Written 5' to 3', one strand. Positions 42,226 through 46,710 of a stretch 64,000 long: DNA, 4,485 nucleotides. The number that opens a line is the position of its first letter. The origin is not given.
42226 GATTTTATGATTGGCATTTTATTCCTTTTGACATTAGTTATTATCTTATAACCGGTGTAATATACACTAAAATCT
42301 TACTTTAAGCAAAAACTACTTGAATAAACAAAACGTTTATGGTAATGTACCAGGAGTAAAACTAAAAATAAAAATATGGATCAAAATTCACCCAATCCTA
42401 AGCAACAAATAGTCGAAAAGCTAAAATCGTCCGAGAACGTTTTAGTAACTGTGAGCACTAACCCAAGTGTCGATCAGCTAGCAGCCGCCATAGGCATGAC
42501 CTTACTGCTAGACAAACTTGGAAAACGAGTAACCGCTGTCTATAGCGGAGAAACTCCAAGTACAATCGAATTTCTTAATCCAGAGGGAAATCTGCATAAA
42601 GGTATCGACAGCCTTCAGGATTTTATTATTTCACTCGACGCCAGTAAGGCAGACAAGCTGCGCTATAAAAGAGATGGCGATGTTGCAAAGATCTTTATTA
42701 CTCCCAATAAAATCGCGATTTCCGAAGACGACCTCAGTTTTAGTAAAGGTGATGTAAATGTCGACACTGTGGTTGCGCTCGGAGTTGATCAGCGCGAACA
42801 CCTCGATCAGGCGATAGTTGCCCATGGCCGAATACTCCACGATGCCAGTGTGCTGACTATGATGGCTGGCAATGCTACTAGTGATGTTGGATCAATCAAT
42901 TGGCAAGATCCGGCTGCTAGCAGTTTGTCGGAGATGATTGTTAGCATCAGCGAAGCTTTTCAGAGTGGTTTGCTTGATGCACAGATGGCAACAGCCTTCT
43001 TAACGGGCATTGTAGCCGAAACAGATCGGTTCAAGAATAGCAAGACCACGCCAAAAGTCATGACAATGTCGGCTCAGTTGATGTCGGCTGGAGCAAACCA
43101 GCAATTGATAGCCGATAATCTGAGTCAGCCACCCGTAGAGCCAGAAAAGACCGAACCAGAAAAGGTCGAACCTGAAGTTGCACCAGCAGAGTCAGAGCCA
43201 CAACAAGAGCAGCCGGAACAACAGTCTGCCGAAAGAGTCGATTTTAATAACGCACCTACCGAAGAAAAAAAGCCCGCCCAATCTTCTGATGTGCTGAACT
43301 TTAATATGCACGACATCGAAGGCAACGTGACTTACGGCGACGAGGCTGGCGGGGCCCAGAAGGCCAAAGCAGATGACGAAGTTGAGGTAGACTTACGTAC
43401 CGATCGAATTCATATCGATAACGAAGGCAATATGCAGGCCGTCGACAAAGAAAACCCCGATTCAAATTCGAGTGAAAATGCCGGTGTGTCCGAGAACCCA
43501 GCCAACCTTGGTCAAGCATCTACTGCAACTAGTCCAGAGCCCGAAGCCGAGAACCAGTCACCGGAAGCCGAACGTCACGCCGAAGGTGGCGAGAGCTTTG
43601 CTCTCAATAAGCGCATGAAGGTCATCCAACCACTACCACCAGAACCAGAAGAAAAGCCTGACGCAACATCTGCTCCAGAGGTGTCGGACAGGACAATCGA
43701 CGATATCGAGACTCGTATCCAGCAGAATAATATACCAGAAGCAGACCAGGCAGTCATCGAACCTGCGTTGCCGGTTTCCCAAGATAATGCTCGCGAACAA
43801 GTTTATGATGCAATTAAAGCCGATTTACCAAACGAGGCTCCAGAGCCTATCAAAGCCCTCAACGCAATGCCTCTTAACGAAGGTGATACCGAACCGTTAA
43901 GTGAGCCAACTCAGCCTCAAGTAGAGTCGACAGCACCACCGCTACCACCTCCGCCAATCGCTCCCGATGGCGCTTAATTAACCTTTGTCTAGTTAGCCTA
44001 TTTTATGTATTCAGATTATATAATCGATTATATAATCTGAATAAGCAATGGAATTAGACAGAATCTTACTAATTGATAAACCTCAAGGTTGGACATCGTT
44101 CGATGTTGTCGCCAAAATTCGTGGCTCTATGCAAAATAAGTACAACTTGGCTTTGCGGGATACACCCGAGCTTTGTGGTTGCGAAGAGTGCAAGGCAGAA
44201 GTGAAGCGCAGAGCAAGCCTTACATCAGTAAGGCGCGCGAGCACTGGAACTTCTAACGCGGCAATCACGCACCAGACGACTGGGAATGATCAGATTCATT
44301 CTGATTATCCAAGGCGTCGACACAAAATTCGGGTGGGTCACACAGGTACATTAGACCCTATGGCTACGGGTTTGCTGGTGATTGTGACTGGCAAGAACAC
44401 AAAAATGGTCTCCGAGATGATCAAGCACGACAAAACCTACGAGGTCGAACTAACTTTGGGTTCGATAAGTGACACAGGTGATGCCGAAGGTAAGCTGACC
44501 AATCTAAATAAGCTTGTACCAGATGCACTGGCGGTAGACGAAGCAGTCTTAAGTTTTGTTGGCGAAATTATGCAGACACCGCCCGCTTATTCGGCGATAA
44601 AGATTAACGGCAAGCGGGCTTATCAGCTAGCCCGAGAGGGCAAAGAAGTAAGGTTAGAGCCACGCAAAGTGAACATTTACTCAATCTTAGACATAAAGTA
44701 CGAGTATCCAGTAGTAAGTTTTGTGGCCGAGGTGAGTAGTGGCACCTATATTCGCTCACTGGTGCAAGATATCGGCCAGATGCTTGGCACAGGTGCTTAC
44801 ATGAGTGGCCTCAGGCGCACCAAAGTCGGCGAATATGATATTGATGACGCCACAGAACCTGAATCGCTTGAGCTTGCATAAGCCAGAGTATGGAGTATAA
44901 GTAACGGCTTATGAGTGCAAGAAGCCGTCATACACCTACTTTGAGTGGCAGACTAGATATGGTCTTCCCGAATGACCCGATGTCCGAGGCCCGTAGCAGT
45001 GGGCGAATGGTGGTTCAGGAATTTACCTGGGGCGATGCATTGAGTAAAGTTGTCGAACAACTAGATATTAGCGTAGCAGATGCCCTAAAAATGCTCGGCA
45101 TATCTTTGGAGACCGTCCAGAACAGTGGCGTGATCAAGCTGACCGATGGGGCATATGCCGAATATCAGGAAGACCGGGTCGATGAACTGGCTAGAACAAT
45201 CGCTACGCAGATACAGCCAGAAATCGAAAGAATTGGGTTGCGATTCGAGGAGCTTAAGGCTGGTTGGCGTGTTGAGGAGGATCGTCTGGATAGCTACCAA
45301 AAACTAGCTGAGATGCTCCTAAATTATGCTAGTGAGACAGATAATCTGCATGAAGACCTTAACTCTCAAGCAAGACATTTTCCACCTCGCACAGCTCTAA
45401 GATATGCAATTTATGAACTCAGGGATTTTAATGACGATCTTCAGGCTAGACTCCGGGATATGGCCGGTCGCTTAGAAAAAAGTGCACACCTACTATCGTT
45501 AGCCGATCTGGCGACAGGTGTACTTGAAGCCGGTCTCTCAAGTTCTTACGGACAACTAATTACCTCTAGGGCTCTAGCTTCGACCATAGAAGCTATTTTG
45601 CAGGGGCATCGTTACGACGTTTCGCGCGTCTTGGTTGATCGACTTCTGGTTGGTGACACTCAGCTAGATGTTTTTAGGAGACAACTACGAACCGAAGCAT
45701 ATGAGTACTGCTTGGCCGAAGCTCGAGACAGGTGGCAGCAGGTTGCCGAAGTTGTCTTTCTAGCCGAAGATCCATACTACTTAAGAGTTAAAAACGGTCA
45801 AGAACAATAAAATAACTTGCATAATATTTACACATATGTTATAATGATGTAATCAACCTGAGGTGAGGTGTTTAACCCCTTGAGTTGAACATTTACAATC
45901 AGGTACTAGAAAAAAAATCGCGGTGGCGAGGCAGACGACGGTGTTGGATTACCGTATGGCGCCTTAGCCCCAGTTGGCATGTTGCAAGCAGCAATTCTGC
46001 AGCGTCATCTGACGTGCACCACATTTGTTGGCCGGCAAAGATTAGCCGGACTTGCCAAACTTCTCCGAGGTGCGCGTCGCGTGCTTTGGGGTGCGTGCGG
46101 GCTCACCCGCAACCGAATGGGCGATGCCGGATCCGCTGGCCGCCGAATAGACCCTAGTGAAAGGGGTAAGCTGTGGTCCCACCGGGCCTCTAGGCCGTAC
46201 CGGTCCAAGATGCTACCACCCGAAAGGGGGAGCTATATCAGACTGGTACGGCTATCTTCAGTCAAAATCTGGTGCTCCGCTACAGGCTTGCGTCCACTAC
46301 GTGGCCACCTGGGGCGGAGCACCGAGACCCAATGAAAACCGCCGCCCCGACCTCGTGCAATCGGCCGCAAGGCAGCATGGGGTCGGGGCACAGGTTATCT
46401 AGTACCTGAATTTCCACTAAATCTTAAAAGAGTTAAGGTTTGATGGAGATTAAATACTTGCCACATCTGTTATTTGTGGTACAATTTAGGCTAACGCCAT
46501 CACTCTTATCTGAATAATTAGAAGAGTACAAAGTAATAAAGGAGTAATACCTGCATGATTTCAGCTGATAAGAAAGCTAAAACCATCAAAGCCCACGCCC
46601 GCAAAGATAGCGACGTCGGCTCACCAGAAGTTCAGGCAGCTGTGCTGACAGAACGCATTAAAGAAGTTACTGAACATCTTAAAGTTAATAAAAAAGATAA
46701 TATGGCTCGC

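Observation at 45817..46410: Promoter-driven ~0.55-kb G+C-rich, helix-dense, ORF-poor locus upstream of rpsO: candidate large structured ncRNA of unassigned class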

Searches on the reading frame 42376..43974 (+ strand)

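Call 59: search_protein_families(library=padloc, proteins=[window:42376-43974:+], max_evalue=1)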
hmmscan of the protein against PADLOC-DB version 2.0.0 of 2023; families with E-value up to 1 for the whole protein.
window:42376-43974:+ (533 aa): 0 families

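Call 60: search_protein_families(library=phrogs, proteins=[window:42376-43974:+], max_evalue=1)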
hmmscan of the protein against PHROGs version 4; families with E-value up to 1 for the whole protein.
window:42376-43974:+ (533 aa): 3 families
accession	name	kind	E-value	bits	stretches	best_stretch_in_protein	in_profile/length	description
phrog_35974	-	unknown function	0.16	13.2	1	70-122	13-65/99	-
phrog_31501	-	unknown function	0.24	11.9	1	127-169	99-140/200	-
phrog_21939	-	unknown function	0.35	12.2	1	453-497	25-69/100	-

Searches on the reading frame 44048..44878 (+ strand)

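Call 12: search_protein_families(library=pfam, proteins=[window:44048-44878:+], max_evalue=0.01)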
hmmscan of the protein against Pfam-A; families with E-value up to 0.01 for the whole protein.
window:44048-44878:+ (277 aa): 2 families
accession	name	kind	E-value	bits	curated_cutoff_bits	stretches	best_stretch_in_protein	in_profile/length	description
PF01509.24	TruB_N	-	4.1e-48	164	27.3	1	94-235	7-149/149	TruB family pseudouridylate synthase (N terminal domain)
PF16198.10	TruB_C_2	-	5.8e-11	42.8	29.3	1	236-275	1-40/66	tRNA pseudouridylate synthase B C-terminal domain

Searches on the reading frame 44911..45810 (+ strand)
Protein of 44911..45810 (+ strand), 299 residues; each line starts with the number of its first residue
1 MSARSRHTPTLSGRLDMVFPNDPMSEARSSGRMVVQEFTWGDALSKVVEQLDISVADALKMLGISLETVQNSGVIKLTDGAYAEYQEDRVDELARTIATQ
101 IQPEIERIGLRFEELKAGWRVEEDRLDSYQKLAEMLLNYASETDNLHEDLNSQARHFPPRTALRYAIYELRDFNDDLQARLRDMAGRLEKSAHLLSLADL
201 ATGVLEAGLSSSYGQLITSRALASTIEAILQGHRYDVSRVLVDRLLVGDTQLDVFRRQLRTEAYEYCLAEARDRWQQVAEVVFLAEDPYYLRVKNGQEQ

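Call 12: search_protein_families(library=pfam, proteins=[window:44911-45807:+], max_evalue=0.01)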
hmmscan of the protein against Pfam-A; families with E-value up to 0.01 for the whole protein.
window:44911-45807:+ (299 aa): 0 families

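Call 17: find_encoding_contigs(protein=window:44911-45810:+, flank=3000, max_places=10)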
Protein window:44911-45810:+ (299 aa): 3 contigs read that carry it; 2 places shown.
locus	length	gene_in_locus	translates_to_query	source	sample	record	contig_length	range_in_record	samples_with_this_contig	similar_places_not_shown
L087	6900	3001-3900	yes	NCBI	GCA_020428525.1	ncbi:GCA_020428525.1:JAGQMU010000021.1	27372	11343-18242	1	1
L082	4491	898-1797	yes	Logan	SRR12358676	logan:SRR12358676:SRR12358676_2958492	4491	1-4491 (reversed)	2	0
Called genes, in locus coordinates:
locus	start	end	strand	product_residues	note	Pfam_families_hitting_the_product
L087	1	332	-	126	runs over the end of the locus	PF01649:Ribosomal_S20p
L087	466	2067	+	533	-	-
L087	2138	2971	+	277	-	PF01509:TruB_N, PF16198:TruB_C_2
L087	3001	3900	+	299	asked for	-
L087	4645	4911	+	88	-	PF00312:Ribosomal_S15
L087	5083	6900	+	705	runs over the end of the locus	PF01138:RNase_PH, PF03725:RNase_PH_C, PF03726:PNPase (weak), PF01138:RNase_PH, PF00013:KH_1, PF00575:S1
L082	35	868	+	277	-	PF01509:TruB_N, PF16198:TruB_C_2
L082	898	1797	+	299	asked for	-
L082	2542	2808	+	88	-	PF00312:Ribosomal_S15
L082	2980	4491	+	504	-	?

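Call 19: find_homologous_proteins(query=window:44911-45807:+, max_evalue=0.001)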
Query window:44911-45807:+ (299 aa): 1 proteins with E <= 0.001 among 4661 candidates.
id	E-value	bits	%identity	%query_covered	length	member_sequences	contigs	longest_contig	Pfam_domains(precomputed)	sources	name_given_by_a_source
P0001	2.2e-189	646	100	100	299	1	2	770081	-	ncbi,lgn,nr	ncbi:hypothetical protein KC878_01485 [Candidatus Saccharibacteria bacterium]|nr:hypothetical protei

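Call 59: search_protein_families(library=padloc, proteins=[window:44911-45807:+], max_evalue=1)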
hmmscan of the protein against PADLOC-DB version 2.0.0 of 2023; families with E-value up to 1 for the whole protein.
window:44911-45807:+ (299 aa): 0 families

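Call 60: search_protein_families(library=phrogs, proteins=[window:44911-45807:+], max_evalue=1)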
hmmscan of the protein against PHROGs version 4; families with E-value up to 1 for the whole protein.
window:44911-45807:+ (299 aa): 4 families
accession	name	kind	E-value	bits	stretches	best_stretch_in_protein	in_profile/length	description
phrog_8369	-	other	0.11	13.5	1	123-198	53-118/192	hol-like chemotaxis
phrog_23598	-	unknown function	0.21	13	1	45-76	36-67/73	-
phrog_27253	-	unknown function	0.28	12.2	0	25-59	25-58/65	-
phrog_5328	-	unknown function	0.73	11.3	0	84-144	19-79/101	-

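Call 66: predict_structure(protein=window:44911-45807:+)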
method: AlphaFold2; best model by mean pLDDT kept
length: 299 residues; sequences in the alignment: 1
mean_pLDDT: 47.5   pTM: 0.38
mean pLDDT of the five models: 47.5, 43.1, 40.9, 34.1, 32.6
residues with pLDDT >= 90: 0; 70-90: 0; 50-70: 144; < 50: 155
segments of 3 or more residues with pLDDT < 50: 1-12, 30-38, 66-106, 120-126, 157-170, 207-217, 232-250, 277-299
pLDDT, mean of each block of 10 residues (from residue 1): 35 53 50 38 53 54 51 35 35 40 45 53 48 55 58 50 44 54 57 54 51 45 51 47 47 52 52 49 36 28
secondary structure, 60 per line:
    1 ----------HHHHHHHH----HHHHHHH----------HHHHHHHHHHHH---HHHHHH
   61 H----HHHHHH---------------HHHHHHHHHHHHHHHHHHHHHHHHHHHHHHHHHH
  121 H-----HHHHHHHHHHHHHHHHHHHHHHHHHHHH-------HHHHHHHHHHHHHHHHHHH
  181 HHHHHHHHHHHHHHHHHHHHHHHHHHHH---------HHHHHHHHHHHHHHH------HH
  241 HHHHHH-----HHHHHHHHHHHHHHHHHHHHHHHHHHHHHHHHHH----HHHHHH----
elements in order: H11-18 H23-29 H40-51 H55-61 H66-71 H87-121 H127-154 H162-208 H218-232 H239-246 H252-285 H290-295
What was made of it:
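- Tried and rejected: Single-sequence AlphaFold gave pLDDT 47, all helices, and was unusable (call 66).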

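Call 86: search_protein_families(library=ncbifam, proteins=[window:44911-45807:+], max_evalue=0.01)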
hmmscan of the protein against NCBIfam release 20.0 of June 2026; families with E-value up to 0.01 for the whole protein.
window:44911-45807:+ (299 aa): 0 families

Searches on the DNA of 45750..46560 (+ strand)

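Call 4: search_rna_families(source=window, start=45750, end=46560, threshold=evalue, max_evalue=10, show_alignments=4)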
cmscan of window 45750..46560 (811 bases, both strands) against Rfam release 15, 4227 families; matches with E-value up to 10: 2.
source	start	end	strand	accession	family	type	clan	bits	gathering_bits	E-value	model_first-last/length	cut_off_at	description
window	46069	46153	+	RF03062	xerDC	Cis-reg;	-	18.2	72.5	2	1-126/126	no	xerDC RNA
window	46458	46513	+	RF01223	snR13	Gene; snRNA; snoRNA; CD-box;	CL00045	15.8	47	9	65-122/124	no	Small nucleolar RNA snR13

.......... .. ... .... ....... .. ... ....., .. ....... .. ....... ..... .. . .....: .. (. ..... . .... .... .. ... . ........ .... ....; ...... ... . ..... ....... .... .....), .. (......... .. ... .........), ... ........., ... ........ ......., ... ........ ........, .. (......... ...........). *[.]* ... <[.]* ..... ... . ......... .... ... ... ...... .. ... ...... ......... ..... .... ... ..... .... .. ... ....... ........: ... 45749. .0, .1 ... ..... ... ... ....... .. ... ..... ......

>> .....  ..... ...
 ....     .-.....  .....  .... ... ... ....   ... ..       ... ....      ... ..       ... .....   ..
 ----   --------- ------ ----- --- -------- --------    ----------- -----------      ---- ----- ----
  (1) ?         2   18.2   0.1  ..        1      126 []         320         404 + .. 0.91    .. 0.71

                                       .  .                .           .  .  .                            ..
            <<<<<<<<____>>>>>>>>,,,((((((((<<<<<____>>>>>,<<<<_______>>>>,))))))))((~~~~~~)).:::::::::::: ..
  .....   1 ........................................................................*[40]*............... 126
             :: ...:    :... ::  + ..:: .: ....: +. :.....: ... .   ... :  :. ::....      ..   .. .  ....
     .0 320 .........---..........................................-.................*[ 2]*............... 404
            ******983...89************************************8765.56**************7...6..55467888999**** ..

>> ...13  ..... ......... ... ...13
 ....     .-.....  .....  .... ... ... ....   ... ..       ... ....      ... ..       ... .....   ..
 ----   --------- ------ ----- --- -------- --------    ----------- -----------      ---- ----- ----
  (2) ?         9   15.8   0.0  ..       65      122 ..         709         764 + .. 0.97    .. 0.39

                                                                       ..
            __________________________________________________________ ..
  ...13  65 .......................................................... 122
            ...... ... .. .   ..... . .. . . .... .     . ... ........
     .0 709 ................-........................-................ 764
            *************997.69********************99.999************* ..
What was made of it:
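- On RNase P RNA (RF00010/RF00011), tmRNA (RF00023), SRP RNA (RF00169/RF01854), 6S (RF00013): No hit for these families even at E<=10 on 45750-46560 (call 4).
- On Group I intron: No hit at E<=10 (call 4).
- On Group II intron: No Rfam hit (call 4).
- Rfam group I and II models score nothing at E<=10 (call 4). No Rfam S15 leader match (call 4).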

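Call 45: search_dna_similar(query=window:45850-46440:+, collection=phages, mode=distant, max_evalue=1, max_rows=10)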
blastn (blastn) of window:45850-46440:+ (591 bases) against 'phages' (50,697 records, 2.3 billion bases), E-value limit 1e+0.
No match.

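Call 46: search_dna_similar(query=window:45850-46440:+, collection=plasmids, mode=distant, max_evalue=1, max_rows=10)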
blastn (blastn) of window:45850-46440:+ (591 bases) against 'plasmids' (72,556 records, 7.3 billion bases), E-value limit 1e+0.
Records with a match: 2; places in all: 2; records where one place covers at least 80% of the query: 0.
Best place of each record, by identity: 80-90% 2.
By first word of the organism name: Rhizobium 2.
By predicted mobility (MOB-suite, as given by PLSDB): non-mobilizable 2.
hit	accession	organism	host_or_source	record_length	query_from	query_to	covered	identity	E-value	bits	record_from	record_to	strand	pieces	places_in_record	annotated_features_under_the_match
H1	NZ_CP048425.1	Rhizobium daejeonense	Cell,soil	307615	497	530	6%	88.2%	2e-1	45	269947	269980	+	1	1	none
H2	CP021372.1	Rhizobium sp. ACO-34A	Agave americana L.,cell ...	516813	498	530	6%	87.9%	5e-1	43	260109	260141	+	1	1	none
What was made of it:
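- Tried and rejected: blastn against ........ phages and PLSDB plasmids: only two 33-34-nt chance hits (calls 45, 46).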

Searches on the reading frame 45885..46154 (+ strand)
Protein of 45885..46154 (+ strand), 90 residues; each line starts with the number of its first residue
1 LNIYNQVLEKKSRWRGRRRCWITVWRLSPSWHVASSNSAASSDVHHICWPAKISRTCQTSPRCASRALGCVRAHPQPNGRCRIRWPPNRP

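Call 12: search_protein_families(library=pfam, proteins=[window:45885-46154:+], max_evalue=0.01)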
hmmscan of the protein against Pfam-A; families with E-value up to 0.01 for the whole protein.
window:45885-46154:+ (90 aa): 0 families
